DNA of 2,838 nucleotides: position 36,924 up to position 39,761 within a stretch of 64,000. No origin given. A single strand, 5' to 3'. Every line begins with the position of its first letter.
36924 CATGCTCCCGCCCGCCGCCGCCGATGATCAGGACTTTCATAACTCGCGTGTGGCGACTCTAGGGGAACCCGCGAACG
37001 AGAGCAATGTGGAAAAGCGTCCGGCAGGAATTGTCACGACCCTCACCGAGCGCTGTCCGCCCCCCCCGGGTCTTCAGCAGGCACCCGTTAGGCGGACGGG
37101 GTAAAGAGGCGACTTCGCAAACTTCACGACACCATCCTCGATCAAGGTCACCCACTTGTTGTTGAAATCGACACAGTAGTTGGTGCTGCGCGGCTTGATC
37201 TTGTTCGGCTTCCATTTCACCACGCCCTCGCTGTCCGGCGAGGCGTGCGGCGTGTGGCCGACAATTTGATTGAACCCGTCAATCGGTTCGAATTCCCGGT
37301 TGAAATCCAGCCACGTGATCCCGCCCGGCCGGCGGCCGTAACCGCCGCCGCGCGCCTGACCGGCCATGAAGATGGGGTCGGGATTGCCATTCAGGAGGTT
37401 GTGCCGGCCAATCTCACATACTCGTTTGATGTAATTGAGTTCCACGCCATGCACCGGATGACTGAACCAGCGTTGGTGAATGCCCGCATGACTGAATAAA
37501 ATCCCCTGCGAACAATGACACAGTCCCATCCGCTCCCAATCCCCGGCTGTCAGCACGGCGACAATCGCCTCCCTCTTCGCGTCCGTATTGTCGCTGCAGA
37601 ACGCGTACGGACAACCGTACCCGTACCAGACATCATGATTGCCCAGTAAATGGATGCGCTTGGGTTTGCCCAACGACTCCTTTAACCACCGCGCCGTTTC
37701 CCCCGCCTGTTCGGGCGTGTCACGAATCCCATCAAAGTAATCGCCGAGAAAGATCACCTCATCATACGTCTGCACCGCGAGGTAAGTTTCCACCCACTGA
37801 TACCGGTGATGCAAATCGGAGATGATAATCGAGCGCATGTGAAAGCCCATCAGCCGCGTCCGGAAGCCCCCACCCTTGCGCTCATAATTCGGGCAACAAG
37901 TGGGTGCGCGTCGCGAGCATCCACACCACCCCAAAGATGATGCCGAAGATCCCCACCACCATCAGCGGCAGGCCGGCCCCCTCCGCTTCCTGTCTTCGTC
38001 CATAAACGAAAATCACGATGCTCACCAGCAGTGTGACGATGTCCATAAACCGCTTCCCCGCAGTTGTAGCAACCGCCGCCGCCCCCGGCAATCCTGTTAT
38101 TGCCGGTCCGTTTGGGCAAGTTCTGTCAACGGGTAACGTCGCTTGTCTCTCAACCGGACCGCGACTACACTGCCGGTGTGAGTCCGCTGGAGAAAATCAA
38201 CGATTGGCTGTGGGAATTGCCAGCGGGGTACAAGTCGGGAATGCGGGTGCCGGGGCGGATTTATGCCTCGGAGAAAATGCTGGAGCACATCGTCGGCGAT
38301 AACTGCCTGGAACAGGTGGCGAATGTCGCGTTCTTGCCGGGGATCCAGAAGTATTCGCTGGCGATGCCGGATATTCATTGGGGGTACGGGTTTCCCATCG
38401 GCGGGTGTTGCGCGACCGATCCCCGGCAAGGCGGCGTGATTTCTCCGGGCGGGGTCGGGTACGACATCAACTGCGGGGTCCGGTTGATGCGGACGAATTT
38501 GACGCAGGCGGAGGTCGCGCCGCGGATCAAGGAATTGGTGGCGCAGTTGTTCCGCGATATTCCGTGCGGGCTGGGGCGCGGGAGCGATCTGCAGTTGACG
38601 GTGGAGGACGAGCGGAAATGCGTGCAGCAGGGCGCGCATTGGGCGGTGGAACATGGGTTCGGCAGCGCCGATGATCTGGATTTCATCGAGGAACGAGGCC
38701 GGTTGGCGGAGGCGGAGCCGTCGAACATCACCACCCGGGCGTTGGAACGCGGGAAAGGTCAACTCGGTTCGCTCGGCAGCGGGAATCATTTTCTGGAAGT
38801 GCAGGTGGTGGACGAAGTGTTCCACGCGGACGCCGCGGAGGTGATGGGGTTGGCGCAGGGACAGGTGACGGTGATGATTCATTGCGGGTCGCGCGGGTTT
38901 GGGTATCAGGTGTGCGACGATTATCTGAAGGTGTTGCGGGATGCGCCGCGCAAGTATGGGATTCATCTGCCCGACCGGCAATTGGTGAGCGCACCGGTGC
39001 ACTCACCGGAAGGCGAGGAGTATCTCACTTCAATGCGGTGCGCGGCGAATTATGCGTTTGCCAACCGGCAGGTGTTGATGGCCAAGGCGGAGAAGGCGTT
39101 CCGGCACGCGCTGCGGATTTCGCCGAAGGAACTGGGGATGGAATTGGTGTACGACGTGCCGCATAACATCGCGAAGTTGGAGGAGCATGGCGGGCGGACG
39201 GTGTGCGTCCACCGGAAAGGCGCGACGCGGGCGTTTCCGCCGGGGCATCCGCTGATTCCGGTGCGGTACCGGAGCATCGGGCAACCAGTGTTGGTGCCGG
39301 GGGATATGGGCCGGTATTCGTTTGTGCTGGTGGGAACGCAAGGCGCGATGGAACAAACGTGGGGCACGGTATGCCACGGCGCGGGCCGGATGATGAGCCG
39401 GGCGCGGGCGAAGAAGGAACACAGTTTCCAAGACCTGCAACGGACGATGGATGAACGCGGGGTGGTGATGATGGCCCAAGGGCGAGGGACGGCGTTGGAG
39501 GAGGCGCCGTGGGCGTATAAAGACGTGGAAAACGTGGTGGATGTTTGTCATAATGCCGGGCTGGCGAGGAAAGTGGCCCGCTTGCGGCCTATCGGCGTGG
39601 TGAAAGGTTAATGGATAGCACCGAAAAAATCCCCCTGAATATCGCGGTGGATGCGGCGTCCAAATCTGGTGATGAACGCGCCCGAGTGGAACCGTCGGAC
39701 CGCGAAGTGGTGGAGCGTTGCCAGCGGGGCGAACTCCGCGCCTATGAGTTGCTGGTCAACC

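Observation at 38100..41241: RtcB RNA ligase co-transcribed with an ECF sigma/anti-sigma pair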

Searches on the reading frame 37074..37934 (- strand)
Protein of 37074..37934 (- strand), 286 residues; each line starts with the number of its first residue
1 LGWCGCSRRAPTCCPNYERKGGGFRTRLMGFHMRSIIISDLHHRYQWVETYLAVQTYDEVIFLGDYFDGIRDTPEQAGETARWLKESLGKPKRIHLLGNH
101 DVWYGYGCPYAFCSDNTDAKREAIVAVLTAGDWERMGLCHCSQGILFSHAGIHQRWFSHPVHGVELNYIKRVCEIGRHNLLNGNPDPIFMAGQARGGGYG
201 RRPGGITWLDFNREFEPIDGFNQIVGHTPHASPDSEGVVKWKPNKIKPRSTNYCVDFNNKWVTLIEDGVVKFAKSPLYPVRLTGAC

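Call 7: search_protein_families(library=pfam, proteins=[window:37074-37934:-], max_evalue=0.01)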
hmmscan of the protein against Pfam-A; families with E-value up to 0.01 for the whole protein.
window:37074-37934:- (286 aa): 2 families
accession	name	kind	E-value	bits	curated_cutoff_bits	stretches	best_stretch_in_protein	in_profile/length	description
PF00149.33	Metallophos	-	1.5e-09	39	21.5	1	33-192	1-154/191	Calcineurin-like phosphoesterase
PF12850.12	Metallophos_2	-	0.0013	19.1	27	1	33-122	1-74/154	Calcineurin-like phosphoesterase superfamily domain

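Call 8: search_protein_families(library=ncbifam, proteins=[window:37074-37934:-], max_evalue=0.01)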
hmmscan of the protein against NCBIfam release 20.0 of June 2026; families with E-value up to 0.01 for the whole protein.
window:37074-37934:- (286 aa): 1 family
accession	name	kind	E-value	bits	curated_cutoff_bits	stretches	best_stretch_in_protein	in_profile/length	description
TIGR04123.1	P_estr_lig_assc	hypoth_equivalog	0.0094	15.4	150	0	48-102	56-110/207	ligase-associated DNA damage response endonuclease PdeM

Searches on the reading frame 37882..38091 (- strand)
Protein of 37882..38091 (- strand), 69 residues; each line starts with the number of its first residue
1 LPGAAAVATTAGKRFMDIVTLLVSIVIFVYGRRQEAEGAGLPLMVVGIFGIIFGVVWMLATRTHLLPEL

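Call 7: search_protein_families(library=pfam, proteins=[window:37882-38091:-], max_evalue=0.01)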
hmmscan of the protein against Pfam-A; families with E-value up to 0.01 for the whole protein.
window:37882-38091:- (69 aa): 3 families
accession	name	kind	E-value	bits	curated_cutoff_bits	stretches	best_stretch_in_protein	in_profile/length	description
PF11384.13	DUF3188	-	0.0011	18.9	24.6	1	22-57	7-43/50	Protein of unknown function (DUF3188)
PF24838.2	8xMP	-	0.0037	17.5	30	1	15-63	25-72/136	Octameric membrane protein family (8xMP)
PF21844.1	DUF6903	-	0.0054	17.2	24.2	1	15-53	7-44/54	Family of unknown function (DUF6903)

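Call 8: search_protein_families(library=ncbifam, proteins=[window:37882-38091:-], max_evalue=0.01)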
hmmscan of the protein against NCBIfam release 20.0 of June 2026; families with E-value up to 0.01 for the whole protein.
window:37882-38091:- (69 aa): 0 families

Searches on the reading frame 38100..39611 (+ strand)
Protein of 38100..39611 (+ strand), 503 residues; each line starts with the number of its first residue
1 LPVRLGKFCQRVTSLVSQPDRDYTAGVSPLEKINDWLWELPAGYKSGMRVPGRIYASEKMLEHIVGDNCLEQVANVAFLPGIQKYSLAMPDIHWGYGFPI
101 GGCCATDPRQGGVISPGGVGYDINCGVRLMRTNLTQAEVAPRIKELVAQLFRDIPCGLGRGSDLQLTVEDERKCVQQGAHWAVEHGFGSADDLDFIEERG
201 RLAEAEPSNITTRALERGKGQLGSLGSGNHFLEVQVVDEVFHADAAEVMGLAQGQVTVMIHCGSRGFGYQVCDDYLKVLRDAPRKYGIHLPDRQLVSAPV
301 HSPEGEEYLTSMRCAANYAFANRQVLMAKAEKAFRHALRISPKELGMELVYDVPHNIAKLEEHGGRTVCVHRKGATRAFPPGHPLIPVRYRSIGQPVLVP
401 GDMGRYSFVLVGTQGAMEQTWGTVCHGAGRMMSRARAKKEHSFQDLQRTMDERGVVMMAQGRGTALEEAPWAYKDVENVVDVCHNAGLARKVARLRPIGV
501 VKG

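Call 7: search_protein_families(library=pfam, proteins=[window:38100-39611:+], max_evalue=0.01)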
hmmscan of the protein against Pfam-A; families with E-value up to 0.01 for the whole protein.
window:38100-39611:+ (503 aa): 1 family
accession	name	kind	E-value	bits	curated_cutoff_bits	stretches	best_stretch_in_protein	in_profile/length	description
PF01139.22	RtcB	-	9e-172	572.5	27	1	72-503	1-426/426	tRNA-splicing ligase RtcB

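Call 8: search_protein_families(library=ncbifam, proteins=[window:38100-39611:+], max_evalue=0.01)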
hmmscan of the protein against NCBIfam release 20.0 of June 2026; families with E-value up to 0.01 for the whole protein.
window:38100-39611:+ (503 aa): 4 families
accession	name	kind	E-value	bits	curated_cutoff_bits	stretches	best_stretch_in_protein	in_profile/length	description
NF038162.1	RtcB_rel_intein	exception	9.8e-214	712.2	1150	2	124-503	578-961/961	intein-containing RtcB family protein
NF007153.0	PRK09588.1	equivalog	1.7e-52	178.7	407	2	212-501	119-371/379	RNA ligase RtcB family protein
TIGR03073.1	release_rtcB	hypoth_equivalog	2.4e-44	151.8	271.8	2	216-497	112-356/356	RNA ligase RtcB family protein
NF052663.1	RtcB_rel_intein2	exception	1.3e-38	133.3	1050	2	220-503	379-626/626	intein-containing RctB family protein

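Call 13: find_related_loci(query=window:38178-39611:+, collection=genome_contigs, flank=6000)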
Query window:38178-39611:+ (477 aa) in genome_contigs; peptide patterns used: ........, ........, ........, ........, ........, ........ (x = any residue, [..] = any of these).
600 stretches matched a pattern (row limit reached: there are more); 474 encode a relative of the query (tblastn E <= 1e-3); the best 80 are kept; 80 distinct loci.
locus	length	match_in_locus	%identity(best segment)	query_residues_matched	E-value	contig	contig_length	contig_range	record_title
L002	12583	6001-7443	88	1-477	0e+0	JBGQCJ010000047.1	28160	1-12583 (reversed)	MAG: Verrucomicrobiia bacterium isolate OBJ2_061818_110_42 k141_2911668_length_28160_cov_14.0006, whole genome shotgun s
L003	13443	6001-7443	87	1-477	0e+0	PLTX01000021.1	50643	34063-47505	MAG: Verrucomicrobia bacterium isolate bog_1451 73.20120700_S1D.122_contig_17392, whole genome shotgun sequence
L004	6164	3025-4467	87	1-477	0e+0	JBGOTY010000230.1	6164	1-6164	MAG: Verrucomicrobiia bacterium isolate OBJ_0618_7090110_151 k141_3895293_length_6164_cov_11.0000, whole genome shotgun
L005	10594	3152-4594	86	1-477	0e+0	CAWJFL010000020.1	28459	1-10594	MAG: uncultured Verrucomicrobiae bacterium isolate MFD09222.bin.2.60 genome assembly, contig: contig_67833, whole genome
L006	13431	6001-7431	87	1-477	0e+0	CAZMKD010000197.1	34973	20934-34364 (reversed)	MAG TPA_asm: uncultured Verrucomicrobiota bacterium isolate binchicken_co165_124 genome assembly, contig: k141_1574374,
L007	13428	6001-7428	88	1-472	0e+0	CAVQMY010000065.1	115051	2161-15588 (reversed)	MAG: uncultured Verrucomicrobiae bacterium isolate MFD00082.bin.2.52 genome assembly, contig: contig_8839, whole genome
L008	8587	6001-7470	85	1-477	0e+0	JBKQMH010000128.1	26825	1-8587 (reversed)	MAG: Verrucomicrobiia bacterium isolate CRr3G3H3I__bin_98 CRr3G3H3I_000000197960, whole genome shotgun sequence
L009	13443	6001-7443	86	1-477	0e+0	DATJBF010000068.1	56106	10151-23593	MAG TPA_asm: Verrucomicrobiia bacterium isolate SMAG_U15347 k141_5531884, whole genome shotgun sequence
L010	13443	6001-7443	86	1-477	0e+0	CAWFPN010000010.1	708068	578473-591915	MAG: uncultured Verrucomicrobiae bacterium isolate MFD01689.bin.2.73 genome assembly, contig: contig_39022, whole genome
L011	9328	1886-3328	85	1-477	0e+0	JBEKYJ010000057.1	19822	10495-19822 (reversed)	MAG: Verrucomicrobiia bacterium isolate SPRUCE 672 SPRUCE_672_57, whole genome shotgun sequence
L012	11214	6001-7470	84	1-477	0e+0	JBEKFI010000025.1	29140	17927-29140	MAG: Verrucomicrobiia bacterium isolate SPRUCE 226 SPRUCE_226_25, whole genome shotgun sequence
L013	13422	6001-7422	79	4-477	0e+0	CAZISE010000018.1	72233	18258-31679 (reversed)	MAG TPA_asm: uncultured Verrucomicrobiota bacterium isolate binchicken_co135_146 genome assembly, contig: NODE_851_lengt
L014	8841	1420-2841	78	4-477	0e+0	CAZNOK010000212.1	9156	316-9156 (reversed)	MAG TPA_asm: uncultured Verrucomicrobiota bacterium isolate SRP098346_co1_451 genome assembly, contig: NODE_9991_length_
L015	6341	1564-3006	79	1-477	0e+0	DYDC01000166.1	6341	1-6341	MAG TPA_asm: Methylacidiphilum sp. isolate IMS_BF NODE_2937_length_6356_cov_248.11, whole genome shotgun sequence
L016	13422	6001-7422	78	4-477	0e+0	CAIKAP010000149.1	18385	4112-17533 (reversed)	MAG: uncultured Verrucomicrobia bacterium isolate AM-2014_bin-2847 genome assembly, contig: bin-2847:149/242, whole geno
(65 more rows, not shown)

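Call 48: search_solved_structures(query=window:38178-39611:+, max_evalue=1e-20, show_alignments=1)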
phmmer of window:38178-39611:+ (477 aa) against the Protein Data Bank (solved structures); distinct sequences matched with E-value up to 1e-20: 9.
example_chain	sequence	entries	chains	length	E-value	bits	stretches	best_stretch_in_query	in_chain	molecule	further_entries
1uc2_A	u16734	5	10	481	4.1e-165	553.4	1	3-477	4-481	hypothetical protein PH1602 | tRNA-splicing ligase RtcB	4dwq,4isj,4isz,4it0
4dwr_B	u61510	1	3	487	4.3e-165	553.4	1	3-477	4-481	tRNA-splicing ligase RtcB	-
7lfq_A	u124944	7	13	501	4.8e-165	553.2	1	3-477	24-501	RNA-splicing ligase RtcB | tRNA-splicing ligase RtcB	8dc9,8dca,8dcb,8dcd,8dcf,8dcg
2epg_A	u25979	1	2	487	1.5e-161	541.7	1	5-477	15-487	Hypothetical protein TTHA1785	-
8odo_A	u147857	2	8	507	2.1e-133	448.9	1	4-477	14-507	RNA-splicing ligase RtcB homolog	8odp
7p3b_A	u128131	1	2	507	2.1e-133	448.9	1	4-477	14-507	RNA-splicing ligase RtcB homolog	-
8orj_A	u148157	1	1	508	2.1e-133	448.9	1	4-477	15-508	RNA-splicing ligase RtcB homolog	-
8btt_A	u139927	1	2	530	2.6e-133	448.6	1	4-477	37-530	RNA-splicing ligase RtcB homolog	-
9i8v_C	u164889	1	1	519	9.2e-132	443.5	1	5-477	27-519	RNA-splicing ligase RtcB homolog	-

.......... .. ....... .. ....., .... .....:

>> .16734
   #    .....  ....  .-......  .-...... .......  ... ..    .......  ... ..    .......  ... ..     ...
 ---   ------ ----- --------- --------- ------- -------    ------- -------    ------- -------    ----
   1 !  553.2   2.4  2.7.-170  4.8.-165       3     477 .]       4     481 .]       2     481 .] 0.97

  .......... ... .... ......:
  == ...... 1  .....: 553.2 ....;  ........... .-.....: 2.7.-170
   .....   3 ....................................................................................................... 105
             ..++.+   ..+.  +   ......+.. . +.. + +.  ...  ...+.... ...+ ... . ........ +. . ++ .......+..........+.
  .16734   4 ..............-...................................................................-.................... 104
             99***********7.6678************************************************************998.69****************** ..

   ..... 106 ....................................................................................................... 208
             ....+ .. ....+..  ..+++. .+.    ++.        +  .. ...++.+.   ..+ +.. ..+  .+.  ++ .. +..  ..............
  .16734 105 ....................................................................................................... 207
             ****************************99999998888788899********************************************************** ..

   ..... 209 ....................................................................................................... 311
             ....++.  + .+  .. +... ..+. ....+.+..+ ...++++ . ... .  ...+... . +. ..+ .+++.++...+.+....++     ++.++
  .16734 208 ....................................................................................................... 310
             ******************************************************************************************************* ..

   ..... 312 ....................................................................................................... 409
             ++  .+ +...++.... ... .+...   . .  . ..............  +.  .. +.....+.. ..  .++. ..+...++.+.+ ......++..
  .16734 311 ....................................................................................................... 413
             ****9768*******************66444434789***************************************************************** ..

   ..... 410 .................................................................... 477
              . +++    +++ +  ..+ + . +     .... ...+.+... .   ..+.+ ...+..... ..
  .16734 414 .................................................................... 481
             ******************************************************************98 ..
